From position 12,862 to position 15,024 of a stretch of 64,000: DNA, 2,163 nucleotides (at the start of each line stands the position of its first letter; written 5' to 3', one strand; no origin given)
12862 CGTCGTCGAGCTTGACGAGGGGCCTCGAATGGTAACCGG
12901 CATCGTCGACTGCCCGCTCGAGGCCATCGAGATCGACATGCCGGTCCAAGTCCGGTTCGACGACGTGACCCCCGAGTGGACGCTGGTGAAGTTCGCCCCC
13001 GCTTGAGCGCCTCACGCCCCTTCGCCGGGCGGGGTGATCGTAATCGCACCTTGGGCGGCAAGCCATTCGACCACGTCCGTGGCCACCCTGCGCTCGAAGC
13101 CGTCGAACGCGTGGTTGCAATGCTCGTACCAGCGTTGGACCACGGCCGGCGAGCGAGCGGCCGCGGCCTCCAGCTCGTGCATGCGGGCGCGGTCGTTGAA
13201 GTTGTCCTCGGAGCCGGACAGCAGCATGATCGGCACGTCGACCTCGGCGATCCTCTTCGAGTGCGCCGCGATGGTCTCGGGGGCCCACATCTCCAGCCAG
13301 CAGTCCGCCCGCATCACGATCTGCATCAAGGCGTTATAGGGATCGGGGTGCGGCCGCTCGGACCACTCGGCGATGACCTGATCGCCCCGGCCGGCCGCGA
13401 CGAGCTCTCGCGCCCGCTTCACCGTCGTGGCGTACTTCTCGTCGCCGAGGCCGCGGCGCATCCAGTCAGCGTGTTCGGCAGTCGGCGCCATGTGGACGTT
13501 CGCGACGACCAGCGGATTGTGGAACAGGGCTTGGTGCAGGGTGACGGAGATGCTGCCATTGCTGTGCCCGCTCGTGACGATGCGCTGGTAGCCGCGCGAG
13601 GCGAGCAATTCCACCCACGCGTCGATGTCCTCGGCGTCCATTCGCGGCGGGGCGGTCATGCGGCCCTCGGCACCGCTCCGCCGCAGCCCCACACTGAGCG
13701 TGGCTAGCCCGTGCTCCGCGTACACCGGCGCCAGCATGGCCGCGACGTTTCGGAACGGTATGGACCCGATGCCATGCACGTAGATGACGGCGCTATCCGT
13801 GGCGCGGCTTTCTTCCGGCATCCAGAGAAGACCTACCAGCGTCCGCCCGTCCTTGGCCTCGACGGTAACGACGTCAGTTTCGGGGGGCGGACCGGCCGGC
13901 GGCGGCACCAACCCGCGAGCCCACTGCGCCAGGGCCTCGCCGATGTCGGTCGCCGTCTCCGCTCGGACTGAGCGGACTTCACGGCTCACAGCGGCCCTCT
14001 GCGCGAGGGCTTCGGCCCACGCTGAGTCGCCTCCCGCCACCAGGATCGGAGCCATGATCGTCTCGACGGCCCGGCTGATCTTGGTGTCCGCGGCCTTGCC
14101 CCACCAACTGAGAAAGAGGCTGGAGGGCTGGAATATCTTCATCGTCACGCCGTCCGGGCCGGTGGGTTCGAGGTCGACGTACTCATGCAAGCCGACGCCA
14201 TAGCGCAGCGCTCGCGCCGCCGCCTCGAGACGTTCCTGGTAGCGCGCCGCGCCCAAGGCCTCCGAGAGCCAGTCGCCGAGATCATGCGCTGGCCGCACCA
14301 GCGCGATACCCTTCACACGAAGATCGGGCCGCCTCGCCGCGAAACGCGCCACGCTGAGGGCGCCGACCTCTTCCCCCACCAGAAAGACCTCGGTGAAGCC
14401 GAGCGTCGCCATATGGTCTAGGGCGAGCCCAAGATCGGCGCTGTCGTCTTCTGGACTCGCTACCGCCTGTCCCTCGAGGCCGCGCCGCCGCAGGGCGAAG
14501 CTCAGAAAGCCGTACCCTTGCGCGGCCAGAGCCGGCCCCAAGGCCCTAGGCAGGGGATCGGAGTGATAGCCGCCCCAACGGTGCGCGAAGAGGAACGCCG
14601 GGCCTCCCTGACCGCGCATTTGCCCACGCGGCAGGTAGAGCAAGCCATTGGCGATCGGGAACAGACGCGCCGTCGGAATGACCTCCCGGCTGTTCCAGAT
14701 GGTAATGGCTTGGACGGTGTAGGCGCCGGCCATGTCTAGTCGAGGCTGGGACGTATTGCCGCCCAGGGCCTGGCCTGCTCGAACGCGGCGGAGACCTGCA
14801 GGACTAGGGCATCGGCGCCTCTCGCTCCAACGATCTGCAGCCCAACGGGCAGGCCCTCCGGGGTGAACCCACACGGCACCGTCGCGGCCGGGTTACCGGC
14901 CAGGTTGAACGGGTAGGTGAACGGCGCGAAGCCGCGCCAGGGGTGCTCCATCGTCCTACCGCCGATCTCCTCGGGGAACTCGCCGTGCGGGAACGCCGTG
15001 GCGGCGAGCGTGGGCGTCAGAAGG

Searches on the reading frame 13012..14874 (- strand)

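Call 29: search_protein_families(library=pfam, proteins=[window:13012-14874:-])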
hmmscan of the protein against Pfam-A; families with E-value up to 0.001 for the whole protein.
window:13012-14874:- (620 aa): 2 families
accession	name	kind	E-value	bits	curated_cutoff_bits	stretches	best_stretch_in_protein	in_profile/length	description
PF12146.15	Hydrolase_4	-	1.4e-10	41.3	27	1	361-589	5-233/239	Serine aminopeptidase, S33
PF00561.26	Abhydrolase_1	-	5.7e-05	23.3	25.8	0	92-205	1-115/245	alpha/beta hydrolase fold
